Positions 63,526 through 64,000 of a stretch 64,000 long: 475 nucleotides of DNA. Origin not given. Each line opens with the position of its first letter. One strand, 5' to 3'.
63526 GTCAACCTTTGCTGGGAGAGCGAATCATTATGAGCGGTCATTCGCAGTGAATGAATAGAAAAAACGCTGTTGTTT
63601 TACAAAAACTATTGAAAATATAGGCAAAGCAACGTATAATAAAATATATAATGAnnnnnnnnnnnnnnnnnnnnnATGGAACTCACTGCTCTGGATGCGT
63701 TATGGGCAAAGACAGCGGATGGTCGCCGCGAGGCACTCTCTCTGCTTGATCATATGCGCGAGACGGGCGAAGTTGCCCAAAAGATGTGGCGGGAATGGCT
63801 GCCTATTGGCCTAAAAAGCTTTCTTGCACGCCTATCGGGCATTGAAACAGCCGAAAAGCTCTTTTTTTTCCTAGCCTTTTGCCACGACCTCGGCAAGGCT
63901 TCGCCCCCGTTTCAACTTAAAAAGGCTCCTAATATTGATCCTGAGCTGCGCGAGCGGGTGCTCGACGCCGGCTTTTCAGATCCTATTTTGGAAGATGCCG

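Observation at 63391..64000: A CRISPR-Cas module begins at the right edge, directly after the tRNA cluster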

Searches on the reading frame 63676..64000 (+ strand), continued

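Call 30: search_protein_families(library=padloc, proteins=[L002:9974-12652:+, L002:12649-14253:+, L002:14138-14884:+, L002:14865-15932:+, L002:15929-16597:+, L002:16569-17213:+, L002:17183-18241:+, L002:18241-19116:+, L002:7393-9294:-], max_evalue=0.00001)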
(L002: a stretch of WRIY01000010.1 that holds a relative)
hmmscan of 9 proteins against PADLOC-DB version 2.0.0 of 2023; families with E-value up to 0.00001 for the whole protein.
L002:9974-12652:+ (892 aa): 31 families (the best 25 are shown)
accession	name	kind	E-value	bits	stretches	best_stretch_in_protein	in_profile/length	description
PDLC01767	Cas3e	-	3.2e-194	645.2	1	11-887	23-652/680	-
PDLC01761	Cas3b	-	2.7e-68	229.3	1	11-702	2-592/705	-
PDLC01762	Cas3b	-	1.3e-67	226.9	2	509-723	419-610/692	-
PDLC00938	Cas3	-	3.5e-66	221.8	1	266-656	1-331/358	CRISPR-associated helicase Cas3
PDLC01768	Cas3e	-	8.2e-65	217.5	1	328-645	10-316/533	-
PDLC01252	Cas3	-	3.8e-64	215.1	1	266-682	1-321/324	CAS-I; effector_G3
PDLC01710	Cas3a1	-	7.1e-62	207.9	2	498-643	400-547/745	Cas3_1_CAS-I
PDLC01757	Cas3b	-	6.4e-55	184.9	1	11-684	2-531/676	-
PDLC02081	Cas3b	-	3.7e-35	119.6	2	540-656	417-527/705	-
PDLC02079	Cas3b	-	5e-35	118.8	1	525-644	416-532/691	-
PDLC02080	Cas3b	-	2.3e-33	113.6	2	533-643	469-574/709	-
PDLC01759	Cas3b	-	4.6e-33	112.9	1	249-690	215-578/711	-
PDLC02082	Cas3b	-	3e-30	103.3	1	250-692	230-598/734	-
PDLC01770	Cas3g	-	1.2e-29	101.4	1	524-643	236-344/733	-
PDLC01765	Cas3c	-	1.7e-23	81.4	1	54-643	38-469/612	-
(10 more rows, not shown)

L002:12649-14253:+ (534 aa): 4 families
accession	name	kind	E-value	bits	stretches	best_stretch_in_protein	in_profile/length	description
PDLC01622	Cas8e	-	5.2e-68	228.2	1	13-480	2-422/423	CAS-I-E; effector_LS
PDLC01342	Cas8e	-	4.1e-57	192.7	1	3-481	1-430/432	CAS-I-E; effector_LS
PDLC01282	Cas8e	-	4.3e-34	116.2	1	5-484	2-425/454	CAS-I-E; effector_LS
PDLC00999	Cas8e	-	4.9e-22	76.6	1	6-334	3-311/504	CRISPR type I-E/ECOLI-associated protein CasA/Cse1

L002:14138-14884:+ (248 aa): 5 families
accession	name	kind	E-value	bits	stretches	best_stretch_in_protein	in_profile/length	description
PDLC01581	Cas11e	-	3.9e-39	132.4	1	49-231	8-182/186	CAS-I-E; effector_SS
PDLC01624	Cas11e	-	5.3e-25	86.7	1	77-225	2-125/125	CAS-I-E; effector_SS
PDLC01344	Cas11e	-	1.1e-22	79.3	1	76-225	3-127/128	CAS-I-E; effector_SS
PDLC01283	Cas11e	-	3.1e-17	61.3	1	74-226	11-140/141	CAS-I-E; effector_SS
PDLC01000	Cas11e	-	2.1e-10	39.3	1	120-225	55-157/159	CRISPR type I-E/ECOLI-associated protein CasB/Cse2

L002:14865-15932:+ (355 aa): 3 families
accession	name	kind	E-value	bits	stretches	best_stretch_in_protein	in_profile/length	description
PDLC01620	Cas7e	-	1.9e-115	384.1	1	6-328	1-317/335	CAS-I-E; effector_G7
PDLC01259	Cas7e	-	4.5e-87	291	1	5-312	2-305/309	CAS-I-E; effector_G7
PDLC00959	Cas7e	-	2e-86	289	1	5-312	2-321/325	"CRISPR-associated protein Cas7/Cse4/CasC, subtype I-E/ECOLI"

L002:15929-16597:+ (222 aa): 6 families
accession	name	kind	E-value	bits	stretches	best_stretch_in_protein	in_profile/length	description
PDLC01258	Cas5e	-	2.1e-51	172.2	1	4-160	1-163/165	CAS-I-E; effector_G5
PDLC01369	Cas5e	-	1.9e-50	169.1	1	4-161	1-162/163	CAS-I-E; effector_G5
PDLC00949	Cas5e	-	2.3e-44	149.9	1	2-202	1-227/230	"CRISPR-associated protein Cas5/CasD, subtype I-E/ECOLI"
PDLC01644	Cas5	-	2e-42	143.7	1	3-187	1-178/192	CAS-I; effector_G5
PDLC01306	Cas5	-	3.6e-37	126.2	1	4-159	1-157/174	CAS-I; effector_G5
PDLC00950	Cas5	-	5e-11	40.3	1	3-45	1-43/43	CRISPR-associated protein Cas5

L002:16569-17213:+ (214 aa): 6 families
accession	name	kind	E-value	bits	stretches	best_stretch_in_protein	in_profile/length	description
PDLC01617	Cas6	-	2.2e-51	172.9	1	12-212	1-191/192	"CAS-I,CAS-II,CAS-III,CAS-IV,CAS-V,CAS-VI; crRNAmaturation"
PDLC01340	Cas6e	-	2.7e-46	156.4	1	11-212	1-187/188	"CAS-I,CAS-II,CAS-III,CAS-IV,CAS-V,CAS-VI; crRNAmaturation"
PDLC01277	Cas6e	-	2.5e-28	97.8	1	11-208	1-174/174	"CAS-I,CAS-II,CAS-III,CAS-IV,CAS-V,CAS-VI; crRNAmaturation"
PDLC00954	Cas6e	-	8e-26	89.8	1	11-212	1-206/208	"CRISPR-associated protein Cas6/Cse3/CasE, subtype I-E/ECOLI"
PDLC01716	typeIV_Cas6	-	1.9e-06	25.9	1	169-211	142-184/188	Cas6_5_IV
PDLC01711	typeIV_Cas6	-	7.5e-06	24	0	154-211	132-186/189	Cas6_0_IVA3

L002:17183-18241:+ (352 aa): 21 families
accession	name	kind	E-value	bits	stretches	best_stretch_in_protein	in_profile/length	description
PDLC01744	Cas1e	-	7.3e-132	437.2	1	14-321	10-293/306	-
PDLC00924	Cas1e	-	2.4e-110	366.1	1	23-288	3-268/269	"CRISPR-associated endonuclease Cas1, subtype I-E/ECOLI"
PDLC01332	Cas1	-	2.1e-108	359.7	1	27-288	1-261/261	"CAS-I,CAS-II,CAS-III,CAS-IV,CAS-V,CAS-VI; acquisition_1"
PDLC01745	Cas1e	-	9.9e-57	190.2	1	28-289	16-284/288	-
PDLC01746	Cas1e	-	2.6e-51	171.6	1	160-322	1-159/161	-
PDLC01249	Cas1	-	2.7e-40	136.5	1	34-256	2-241/246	"CAS-I,CAS-II,CAS-III,CAS-IV,CAS-V,CAS-VI; acquisition_1"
PDLC00927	Cas1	-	1.6e-39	134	2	148-259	151-264/327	CRISPR-associated endonuclease Cas1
PDLC01449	Cas1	-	5e-36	122.4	1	32-268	3-235/285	"CAS-I,CAS-II,CAS-III,CAS-IV,CAS-V,CAS-VI; acquisition_1"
PDLC01248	Cas1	-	8.7e-20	69.4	2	147-248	133-230/289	"CAS-I,CAS-II,CAS-III,CAS-IV,CAS-V,CAS-VI; acquisition_1"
PDLC01331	Cas1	-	3.9e-16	57.5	1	145-286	155-291/294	"CAS-I,CAS-II,CAS-III,CAS-IV,CAS-V,CAS-VI; acquisition_1"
PDLC01608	Cas1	-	4.1e-16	57.3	2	148-243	140-235/276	"CAS-I,CAS-II,CAS-III,CAS-IV,CAS-V,CAS-VI; acquisition_1"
PDLC00925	Cas1f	-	1.4e-15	55.5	1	147-286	170-304/307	"CRISPR-associated endonuclease Cas1, subtype I-F/YPEST"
PDLC02026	Cas1fv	-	6.1e-15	53.3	1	125-286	157-306/314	-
PDLC00928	Cas1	-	6.1e-14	49.7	2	37-136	6-107/315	Cas1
PDLC02064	Cas1a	-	2.5e-12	45.1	1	46-282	18-260/277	-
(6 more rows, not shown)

L002:18241-19116:+ (291 aa): 12 families
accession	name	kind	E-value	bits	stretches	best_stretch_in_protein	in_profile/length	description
PDLC01752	Cas2e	-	3e-41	138.3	1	1-117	3-109/115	-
PDLC01247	DEDDh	-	6.8e-38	128.5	1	130-286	1-138/139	"CAS-I,CAS-II,CAS-III,CAS-IV,CAS-V,CAS-VI; associated"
PDLC01646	Cas2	-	5e-33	111.2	1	1-85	1-86/86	"CAS-I,CAS-II,CAS-III,CAS-IV,CAS-V,CAS-VI; acquisition_2"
PDLC01753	Cas2e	-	6.2e-27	91.7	1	1-88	4-92/102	-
PDLC01368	Cas2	-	4.3e-23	79.3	1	26-85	2-62/62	"CAS-I,CAS-II,CAS-III,CAS-IV,CAS-V,CAS-VI; acquisition_2"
PDLC01261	Cas2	-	1.1e-21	74.8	1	1-86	1-87/91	"CAS-I,CAS-II,CAS-III,CAS-IV,CAS-V,CAS-VI; acquisition_2"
PDLC05027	PDC-S48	-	6.5e-21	72.9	1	128-290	5-167/411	-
PDLC00934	Cas2e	-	2.3e-19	67.5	1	1-85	1-87/87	"CRISPR-associated endoribonuclease Cas2, subtype I-E/ECOLI"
PDLC01755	Cas2e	-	2e-17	61.5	1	1-106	1-106/136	-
PDLC05028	PDC-S48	-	7e-16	55.8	1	125-290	16-180/512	-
PDLC00753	Effector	-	1e-08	33.2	1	126-290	5-177/184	Exonuclease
PDLC01754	Cas2e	-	2.8e-07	28.7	1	1-87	3-95/97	-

L002:7393-9294:- (633 aa): 0 families
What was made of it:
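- On Type I-E CRISPR-Cas: L002 is fully annotated (call 30).
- L002 carries cas3-cas8e-cas11e-cas7e-cas5e-cas6e-cas1e-cas2e(DEDDh fusion), and every gene is confirmed by a profile (call 30).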

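Call 36: find_related_loci(query=A1, collection=metagenome_contigs, flank=10000)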
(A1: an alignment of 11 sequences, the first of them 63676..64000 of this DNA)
Query A1 (108 aa) in metagenome_contigs; peptide patterns used: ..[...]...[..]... (x = any residue, [..] = any of these).
600 stretches matched a pattern (row limit reached: there are more); 462 encode a relative of the query (tblastn E <= 1e-3); the best 80 are kept; 80 distinct loci.
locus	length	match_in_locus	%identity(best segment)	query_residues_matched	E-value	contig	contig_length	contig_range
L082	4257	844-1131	44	5-98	3e-18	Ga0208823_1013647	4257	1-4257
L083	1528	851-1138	44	5-98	3e-18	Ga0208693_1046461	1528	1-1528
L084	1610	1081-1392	40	9-100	2e-17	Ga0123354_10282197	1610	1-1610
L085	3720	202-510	37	3-100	2e-17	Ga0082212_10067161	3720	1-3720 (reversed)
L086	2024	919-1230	37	9-107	4e-17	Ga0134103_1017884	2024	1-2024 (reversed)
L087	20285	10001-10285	39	8-101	6e-17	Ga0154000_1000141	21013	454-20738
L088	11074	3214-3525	44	1-101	6e-17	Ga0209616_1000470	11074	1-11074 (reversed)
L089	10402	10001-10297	41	8-100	2e-16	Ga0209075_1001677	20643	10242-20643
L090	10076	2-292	42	8-100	3e-16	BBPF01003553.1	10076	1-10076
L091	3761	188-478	38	1-100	3e-16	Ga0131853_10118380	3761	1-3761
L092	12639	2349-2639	40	8-100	5e-16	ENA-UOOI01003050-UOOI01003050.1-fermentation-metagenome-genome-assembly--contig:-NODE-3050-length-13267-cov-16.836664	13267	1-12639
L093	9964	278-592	38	8-100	4e-16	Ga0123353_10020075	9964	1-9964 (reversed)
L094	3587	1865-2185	36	2-101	5e-16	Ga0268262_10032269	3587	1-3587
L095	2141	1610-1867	45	9-93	9e-16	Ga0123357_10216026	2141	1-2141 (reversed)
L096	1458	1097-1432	38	1-100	8e-16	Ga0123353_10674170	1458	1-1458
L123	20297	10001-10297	38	6-100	3e-14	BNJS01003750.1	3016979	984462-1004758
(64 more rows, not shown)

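Call 44: search_protein_families(library=pfam, proteins=[L123:9998-10402:+, L123:11138-11644:+, L123:11659-12633:+, L123:12630-13400:+, L123:13372-14319:+, L123:14312-15805:+, L123:8781-9698:-], max_evalue=0.001)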
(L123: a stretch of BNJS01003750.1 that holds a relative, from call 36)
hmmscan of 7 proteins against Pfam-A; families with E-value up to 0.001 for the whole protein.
L123:9998-10402:+ (134 aa): 1 family
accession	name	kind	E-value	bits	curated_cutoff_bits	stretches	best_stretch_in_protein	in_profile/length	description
PF18019.7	Cas3_HD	-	4.4e-20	73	23.1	1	6-85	1-78/207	Cas3, HD domain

L123:11138-11644:+ (168 aa): 2 families
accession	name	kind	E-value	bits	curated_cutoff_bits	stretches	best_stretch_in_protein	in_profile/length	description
PF13241.12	NAD_binding_7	-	9.6e-30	103.7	22.1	1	7-114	1-103/104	Putative NAD(P)-binding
PF02826.25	2-Hacid_dh_C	-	1.7e-05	24.8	25.1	1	9-101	32-125/178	D-isomer specific 2-hydroxyacid dehydrogenase, NAD binding domain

L123:11659-12633:+ (324 aa): 1 family
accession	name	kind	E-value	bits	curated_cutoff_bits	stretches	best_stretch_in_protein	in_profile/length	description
PF00490.27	ALAD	-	8.8e-148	492.1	24.6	1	3-316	3-316/317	Delta-aminolevulinic acid dehydratase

L123:12630-13400:+ (256 aa): 2 families
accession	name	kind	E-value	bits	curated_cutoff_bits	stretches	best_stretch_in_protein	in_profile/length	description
PF06180.16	CbiK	-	2.3e-70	237.4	26.2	1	3-252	1-260/262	Cobalt chelatase (CbiK)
PF01903.22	CbiX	-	4e-05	24.3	22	0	144-216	1-78/106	CbiX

L123:13372-14319:+ (315 aa): 1 family
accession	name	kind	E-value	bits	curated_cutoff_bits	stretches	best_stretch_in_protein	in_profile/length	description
PF01379.25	Porphobil_deam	-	7.5e-63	212.2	22.1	1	13-230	1-202/207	Porphobilinogen deaminase, dipyromethane cofactor binding domain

L123:14312-15805:+ (497 aa): 2 families
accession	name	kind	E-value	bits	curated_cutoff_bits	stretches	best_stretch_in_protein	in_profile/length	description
PF02602.20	HEM4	-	1.7e-52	178.3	27.5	1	270-491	2-230/231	Uroporphyrinogen-III synthase HemD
PF00590.25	TP_methylase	-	1.5e-42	146.4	27.8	1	9-219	2-211/212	Tetrapyrrole (Corrin/Porphyrin) Methylases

L123:8781-9698:- (305 aa): 0 families

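Call 45: search_protein_families(library=padloc, proteins=[L071:7830-9278:-, L071:7123-7818:-, L071:9977-12739:+, L045:9989-10400:+], max_evalue=0.00001)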
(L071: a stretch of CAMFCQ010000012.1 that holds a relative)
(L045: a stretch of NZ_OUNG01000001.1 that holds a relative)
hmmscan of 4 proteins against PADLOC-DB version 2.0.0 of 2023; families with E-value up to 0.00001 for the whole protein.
L071:7830-9278:- (482 aa): 12 families
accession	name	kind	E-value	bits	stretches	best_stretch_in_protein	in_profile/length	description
PDLC02564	PglZ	-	2.5e-162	540.3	1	1-480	385-855/855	PglZ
PDLC02547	PglZ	-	2.4e-107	358.2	1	1-476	388-853/855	PglZ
PDLC02563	PglZ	-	1.2e-79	266.6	1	1-471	378-828/831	PglZ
PDLC02557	PglZ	-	5.9e-40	135.3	1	1-474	375-830/834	PglZ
PDLC02553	PglZ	-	2.9e-38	129.6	1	42-376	437-774/868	PglZ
PDLC02551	PglZ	-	5.9e-31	105.4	1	2-427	378-802/856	PglZ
PDLC02559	PglZ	-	9.7e-29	98.1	1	66-353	457-743/860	PglZ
PDLC02561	PglZ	-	4.2e-19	66.2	1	76-389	452-753/840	PglZ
PDLC02548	PglZ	-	5.3e-18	62.8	1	77-344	474-740/961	PglZ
PDLC02566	PglZ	-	3.6e-15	53.2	1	48-349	406-682/774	PglZ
PDLC02545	PglZ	-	2.8e-11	40.6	1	74-344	396-635/750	PglZ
PDLC02562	PglZ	-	2.4e-08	30.8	1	80-342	468-725/730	PglZ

L071:7123-7818:- (231 aa): 4 families
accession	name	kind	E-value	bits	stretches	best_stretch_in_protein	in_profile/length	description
PDLC02506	BrxL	-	6.4e-66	221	1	12-168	5-161/680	BrxL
PDLC02508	BrxL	-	2.2e-55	186.2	1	16-165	5-153/698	BrxL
PDLC02509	BrxL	-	1e-32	111.4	1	17-157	6-146/535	BrxL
PDLC02507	BrxL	-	1.5e-08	32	1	15-150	14-149/482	BrxL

L071:9977-12739:+ (920 aa): 30 families (the best 25 are shown)
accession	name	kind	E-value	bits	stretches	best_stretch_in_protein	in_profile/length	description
PDLC01767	Cas3e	-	1.8e-200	665.9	1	14-917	22-655/680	-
PDLC01768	Cas3e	-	1.6e-67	226.5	1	362-766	5-426/533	-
PDLC01762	Cas3b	-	2.5e-60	202.9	1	295-732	236-589/692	-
PDLC01761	Cas3b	-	7.3e-58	194.8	1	207-715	183-573/705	-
PDLC00938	Cas3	-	5.2e-57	191.7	1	302-666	2-319/358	CRISPR-associated helicase Cas3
PDLC01710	Cas3a1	-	2e-54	183.3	1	275-669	196-547/745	Cas3_1_CAS-I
PDLC01252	Cas3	-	5.6e-53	178.5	1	302-712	2-322/324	CAS-I; effector_G3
PDLC01757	Cas3b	-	2.4e-49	166.5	1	64-710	36-528/676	-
PDLC02080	Cas3b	-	7.3e-40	135.1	1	296-669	262-574/709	-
PDLC01770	Cas3g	-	3.5e-34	116.3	2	299-667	26-342/733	-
PDLC02081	Cas3b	-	9.4e-34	115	1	283-666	193-515/705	-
PDLC02079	Cas3b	-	2e-31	106.9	1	333-714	249-567/691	-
PDLC01765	Cas3c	-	3.8e-28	96.8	2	415-666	263-466/612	-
PDLC01759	Cas3b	-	1e-27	95.2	1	285-713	216-572/711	-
PDLC01254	Cas3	-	1.4e-23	81.9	1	26-226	4-163/164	CAS-I; effector_G3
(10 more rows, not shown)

L045:9989-10400:+ (137 aa): 3 families
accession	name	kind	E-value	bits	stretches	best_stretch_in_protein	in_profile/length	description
PDLC01767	Cas3e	-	1.4e-17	61.4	1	8-132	25-100/680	-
PDLC01254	Cas3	-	8.5e-16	56.6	1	20-135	5-71/164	CAS-I; effector_G3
PDLC00940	Cas3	-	3.2e-11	41.7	1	24-134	1-78/178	CRISPR-associated endonuclease Cas3-HD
